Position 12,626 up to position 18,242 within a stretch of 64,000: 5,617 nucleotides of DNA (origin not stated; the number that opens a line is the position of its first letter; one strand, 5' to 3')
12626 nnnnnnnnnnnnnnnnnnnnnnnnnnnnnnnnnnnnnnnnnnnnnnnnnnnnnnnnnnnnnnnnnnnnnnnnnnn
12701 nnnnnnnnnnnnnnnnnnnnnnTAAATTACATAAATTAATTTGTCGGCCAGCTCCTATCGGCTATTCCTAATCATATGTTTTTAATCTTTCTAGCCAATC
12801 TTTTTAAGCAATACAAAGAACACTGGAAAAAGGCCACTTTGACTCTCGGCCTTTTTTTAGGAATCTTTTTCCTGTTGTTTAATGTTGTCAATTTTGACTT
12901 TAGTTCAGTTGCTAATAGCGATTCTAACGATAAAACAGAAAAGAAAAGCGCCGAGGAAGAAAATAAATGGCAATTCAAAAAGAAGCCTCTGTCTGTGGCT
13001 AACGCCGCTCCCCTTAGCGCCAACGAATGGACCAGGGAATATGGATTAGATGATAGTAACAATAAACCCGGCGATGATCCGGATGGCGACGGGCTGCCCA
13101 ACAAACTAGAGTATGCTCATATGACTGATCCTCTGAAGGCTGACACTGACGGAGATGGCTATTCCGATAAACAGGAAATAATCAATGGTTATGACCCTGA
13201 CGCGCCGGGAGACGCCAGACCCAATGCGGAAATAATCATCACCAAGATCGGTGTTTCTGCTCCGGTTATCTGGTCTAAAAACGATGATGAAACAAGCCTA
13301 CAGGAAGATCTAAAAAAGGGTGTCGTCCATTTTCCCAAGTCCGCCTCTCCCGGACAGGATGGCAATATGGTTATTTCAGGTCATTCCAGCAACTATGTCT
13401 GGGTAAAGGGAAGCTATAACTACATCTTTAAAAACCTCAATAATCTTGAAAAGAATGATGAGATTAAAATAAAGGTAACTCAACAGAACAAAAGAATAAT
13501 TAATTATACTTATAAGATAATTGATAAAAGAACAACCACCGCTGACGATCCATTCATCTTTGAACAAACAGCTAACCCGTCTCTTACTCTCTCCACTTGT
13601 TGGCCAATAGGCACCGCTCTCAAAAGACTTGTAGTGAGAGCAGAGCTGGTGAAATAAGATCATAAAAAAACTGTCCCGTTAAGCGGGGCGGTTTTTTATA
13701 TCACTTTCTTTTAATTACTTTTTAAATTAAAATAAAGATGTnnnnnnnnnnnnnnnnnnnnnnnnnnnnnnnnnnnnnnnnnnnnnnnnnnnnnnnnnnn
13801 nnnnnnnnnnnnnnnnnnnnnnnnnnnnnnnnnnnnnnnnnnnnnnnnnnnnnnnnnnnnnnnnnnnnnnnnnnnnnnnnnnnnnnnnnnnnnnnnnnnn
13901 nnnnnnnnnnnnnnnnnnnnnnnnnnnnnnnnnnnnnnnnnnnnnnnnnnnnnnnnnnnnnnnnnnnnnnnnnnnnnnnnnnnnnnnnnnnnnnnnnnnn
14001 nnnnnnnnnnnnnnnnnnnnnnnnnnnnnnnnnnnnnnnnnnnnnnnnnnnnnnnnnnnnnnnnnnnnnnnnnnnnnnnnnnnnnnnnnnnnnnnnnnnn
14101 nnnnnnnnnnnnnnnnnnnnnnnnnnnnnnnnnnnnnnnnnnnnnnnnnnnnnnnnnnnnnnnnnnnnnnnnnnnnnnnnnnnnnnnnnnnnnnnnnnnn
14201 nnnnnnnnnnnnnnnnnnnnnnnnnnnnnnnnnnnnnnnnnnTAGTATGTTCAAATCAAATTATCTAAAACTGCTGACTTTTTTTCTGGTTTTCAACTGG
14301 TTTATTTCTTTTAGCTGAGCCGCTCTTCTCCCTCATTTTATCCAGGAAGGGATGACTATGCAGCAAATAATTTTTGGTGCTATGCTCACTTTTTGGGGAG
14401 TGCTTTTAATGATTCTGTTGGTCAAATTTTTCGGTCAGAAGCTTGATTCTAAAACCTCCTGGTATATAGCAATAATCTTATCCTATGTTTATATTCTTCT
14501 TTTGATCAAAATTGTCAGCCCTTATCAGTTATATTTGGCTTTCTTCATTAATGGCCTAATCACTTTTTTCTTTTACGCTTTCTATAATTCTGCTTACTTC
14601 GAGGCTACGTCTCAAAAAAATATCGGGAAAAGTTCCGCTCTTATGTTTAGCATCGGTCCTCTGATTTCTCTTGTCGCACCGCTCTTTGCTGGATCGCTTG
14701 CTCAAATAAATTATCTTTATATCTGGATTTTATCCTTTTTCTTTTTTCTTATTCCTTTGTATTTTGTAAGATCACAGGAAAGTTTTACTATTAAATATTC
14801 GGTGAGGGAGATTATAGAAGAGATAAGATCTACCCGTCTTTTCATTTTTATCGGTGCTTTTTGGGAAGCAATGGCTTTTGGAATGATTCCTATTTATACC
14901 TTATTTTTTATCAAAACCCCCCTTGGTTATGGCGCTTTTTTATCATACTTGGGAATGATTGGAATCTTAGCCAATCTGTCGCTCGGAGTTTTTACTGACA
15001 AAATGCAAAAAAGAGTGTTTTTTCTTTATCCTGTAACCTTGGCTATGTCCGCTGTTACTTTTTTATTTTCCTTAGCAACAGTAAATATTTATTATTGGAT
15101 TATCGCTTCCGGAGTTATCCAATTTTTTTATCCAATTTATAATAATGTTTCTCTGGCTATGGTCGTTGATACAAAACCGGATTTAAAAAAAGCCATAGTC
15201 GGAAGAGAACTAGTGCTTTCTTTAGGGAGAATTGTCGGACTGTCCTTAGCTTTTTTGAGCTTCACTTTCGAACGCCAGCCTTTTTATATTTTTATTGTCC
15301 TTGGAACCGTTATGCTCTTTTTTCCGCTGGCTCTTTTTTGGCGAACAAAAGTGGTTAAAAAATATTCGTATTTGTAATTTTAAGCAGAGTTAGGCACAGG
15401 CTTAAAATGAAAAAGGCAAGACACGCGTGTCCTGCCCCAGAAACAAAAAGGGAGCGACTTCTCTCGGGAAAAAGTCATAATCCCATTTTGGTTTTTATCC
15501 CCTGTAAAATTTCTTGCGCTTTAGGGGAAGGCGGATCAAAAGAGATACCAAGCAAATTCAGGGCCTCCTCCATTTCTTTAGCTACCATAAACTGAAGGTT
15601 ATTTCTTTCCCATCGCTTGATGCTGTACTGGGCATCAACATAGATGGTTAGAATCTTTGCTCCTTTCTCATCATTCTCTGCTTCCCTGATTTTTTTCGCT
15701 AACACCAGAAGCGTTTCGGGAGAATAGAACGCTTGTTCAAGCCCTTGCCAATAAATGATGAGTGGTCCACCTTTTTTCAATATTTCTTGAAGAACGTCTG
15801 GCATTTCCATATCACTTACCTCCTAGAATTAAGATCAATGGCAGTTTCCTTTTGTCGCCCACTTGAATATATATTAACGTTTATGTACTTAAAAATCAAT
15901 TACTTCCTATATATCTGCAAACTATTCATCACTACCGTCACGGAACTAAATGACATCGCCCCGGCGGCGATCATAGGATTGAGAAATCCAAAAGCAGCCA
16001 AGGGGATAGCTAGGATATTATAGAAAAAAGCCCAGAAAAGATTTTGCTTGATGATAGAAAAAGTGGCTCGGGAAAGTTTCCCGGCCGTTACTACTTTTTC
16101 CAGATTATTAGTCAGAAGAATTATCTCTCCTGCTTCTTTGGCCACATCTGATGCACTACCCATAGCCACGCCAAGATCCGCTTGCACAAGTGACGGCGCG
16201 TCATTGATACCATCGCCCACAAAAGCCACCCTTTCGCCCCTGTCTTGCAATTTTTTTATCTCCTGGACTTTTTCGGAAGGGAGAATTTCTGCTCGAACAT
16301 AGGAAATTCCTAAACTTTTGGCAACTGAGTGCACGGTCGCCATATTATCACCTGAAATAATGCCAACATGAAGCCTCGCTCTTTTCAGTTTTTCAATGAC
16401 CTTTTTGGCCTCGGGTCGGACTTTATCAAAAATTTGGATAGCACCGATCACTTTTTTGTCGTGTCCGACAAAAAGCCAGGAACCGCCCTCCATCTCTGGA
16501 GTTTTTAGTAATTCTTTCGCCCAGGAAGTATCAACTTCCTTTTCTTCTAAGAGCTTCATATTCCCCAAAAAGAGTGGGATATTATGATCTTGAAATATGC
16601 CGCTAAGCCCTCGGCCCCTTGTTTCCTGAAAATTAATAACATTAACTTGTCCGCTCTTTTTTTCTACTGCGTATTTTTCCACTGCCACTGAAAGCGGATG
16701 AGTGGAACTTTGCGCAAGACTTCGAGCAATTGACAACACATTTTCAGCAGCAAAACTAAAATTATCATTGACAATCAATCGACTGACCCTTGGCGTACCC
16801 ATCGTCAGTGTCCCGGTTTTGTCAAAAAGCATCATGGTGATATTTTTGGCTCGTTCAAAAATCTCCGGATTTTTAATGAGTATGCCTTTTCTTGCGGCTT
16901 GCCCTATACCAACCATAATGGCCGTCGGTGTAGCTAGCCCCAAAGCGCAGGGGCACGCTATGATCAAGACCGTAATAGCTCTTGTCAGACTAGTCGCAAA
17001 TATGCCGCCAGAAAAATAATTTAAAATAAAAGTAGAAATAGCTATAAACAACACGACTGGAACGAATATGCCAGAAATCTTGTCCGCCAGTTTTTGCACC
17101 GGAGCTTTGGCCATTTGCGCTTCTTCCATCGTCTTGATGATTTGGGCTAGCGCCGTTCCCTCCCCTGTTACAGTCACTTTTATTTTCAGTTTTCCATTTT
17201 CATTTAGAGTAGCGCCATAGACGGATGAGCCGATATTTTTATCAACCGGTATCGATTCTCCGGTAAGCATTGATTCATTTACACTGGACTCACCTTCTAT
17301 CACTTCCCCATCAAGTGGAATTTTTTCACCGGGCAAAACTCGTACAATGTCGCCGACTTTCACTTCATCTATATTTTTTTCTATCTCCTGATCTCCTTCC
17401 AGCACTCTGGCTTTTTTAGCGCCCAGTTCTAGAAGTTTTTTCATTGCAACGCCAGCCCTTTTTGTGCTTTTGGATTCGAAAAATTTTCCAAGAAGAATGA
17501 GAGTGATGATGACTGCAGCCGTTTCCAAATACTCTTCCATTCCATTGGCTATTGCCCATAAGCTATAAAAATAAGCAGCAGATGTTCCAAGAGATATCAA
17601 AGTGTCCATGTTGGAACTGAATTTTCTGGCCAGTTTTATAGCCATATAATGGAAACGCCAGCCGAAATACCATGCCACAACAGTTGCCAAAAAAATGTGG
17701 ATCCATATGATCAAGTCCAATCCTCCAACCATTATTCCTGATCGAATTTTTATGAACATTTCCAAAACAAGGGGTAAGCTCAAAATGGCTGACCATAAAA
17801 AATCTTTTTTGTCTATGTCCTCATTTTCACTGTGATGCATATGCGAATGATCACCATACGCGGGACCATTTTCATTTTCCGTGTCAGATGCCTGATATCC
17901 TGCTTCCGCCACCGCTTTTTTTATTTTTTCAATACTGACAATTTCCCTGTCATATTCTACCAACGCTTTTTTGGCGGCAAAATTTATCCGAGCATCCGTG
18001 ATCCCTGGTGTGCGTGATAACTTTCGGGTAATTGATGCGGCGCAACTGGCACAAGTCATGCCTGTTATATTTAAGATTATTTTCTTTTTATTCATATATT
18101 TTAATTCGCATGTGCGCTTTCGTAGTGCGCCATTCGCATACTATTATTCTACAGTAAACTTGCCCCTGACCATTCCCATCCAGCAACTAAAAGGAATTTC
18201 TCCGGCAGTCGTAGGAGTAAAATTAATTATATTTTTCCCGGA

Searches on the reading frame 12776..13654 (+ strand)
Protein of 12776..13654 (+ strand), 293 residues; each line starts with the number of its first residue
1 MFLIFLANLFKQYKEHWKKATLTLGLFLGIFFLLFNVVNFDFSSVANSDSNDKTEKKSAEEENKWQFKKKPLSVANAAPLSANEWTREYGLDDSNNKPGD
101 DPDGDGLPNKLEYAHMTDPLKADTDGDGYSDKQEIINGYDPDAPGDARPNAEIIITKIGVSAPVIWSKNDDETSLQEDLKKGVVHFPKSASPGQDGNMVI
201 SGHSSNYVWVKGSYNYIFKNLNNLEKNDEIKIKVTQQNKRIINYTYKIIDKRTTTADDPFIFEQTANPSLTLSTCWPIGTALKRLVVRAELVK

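Call 22: search_protein_families(library=pfam, proteins=[window:12776-13654:+], max_evalue=0.000001)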
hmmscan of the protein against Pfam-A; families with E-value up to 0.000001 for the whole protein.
window:12776-13654:+ (293 aa): 2 families
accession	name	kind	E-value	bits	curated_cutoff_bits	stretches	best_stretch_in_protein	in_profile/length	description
PF04203.18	Sortase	-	1.3e-23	83.6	26.6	1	154-292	2-125/125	Sortase domain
PF18884.5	TSP3_bac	-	1.5e-10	41.1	25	0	123-140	1-18/22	Bacterial TSP3 repeat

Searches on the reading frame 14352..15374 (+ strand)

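Call 22: search_protein_families(library=pfam, proteins=[window:14352-15374:+], max_evalue=0.000001)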
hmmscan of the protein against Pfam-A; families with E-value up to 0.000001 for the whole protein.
window:14352-15374:+ (341 aa): 1 family
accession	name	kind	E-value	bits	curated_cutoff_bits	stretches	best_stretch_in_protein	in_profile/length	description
PF07690.21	MFS_1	-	3.6e-16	59.5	33.4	2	5-273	33-321/347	Major Facilitator Superfamily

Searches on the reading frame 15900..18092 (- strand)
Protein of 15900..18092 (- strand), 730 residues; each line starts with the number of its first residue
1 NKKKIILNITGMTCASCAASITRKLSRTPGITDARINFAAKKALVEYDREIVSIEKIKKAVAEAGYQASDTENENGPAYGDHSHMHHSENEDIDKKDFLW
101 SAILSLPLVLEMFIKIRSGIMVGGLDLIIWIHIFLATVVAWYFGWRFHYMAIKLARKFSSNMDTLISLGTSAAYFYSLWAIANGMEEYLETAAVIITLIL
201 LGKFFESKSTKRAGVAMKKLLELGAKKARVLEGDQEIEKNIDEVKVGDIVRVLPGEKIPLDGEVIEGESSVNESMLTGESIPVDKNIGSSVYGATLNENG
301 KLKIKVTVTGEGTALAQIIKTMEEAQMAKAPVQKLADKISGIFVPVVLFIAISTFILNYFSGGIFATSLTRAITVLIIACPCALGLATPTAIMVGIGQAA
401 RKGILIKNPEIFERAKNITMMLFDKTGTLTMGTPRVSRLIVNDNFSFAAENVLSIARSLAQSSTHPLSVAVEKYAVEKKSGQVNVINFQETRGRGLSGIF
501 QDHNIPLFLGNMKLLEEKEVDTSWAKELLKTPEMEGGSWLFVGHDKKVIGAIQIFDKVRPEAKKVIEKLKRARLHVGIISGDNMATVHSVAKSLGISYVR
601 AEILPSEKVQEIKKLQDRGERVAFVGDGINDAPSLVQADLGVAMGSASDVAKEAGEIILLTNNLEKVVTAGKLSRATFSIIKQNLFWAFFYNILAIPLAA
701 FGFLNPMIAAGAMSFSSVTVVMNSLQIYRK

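Call 22: search_protein_families(library=pfam, proteins=[window:15900-18092:-], max_evalue=0.000001)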
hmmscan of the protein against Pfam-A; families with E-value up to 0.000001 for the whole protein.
window:15900-18092:- (730 aa): 4 families
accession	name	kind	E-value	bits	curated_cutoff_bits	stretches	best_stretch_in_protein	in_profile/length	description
PF00122.25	E1-E2_ATPase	-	1.8e-61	207.2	28.1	1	223-402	2-181/181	E1-E2 ATPase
PF00702.32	Hydrolase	-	1e-29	104.8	26.4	1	421-639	4-191/191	haloacid dehalogenase-like hydrolase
PF00403.32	HMA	-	3.2e-18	66.3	24.8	1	7-67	2-62/62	Heavy-metal-associated domain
PF08282.18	Hydrolase_3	-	2.8e-07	31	20.9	0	614-664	198-248/255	haloacid dehalogenase-like hydrolase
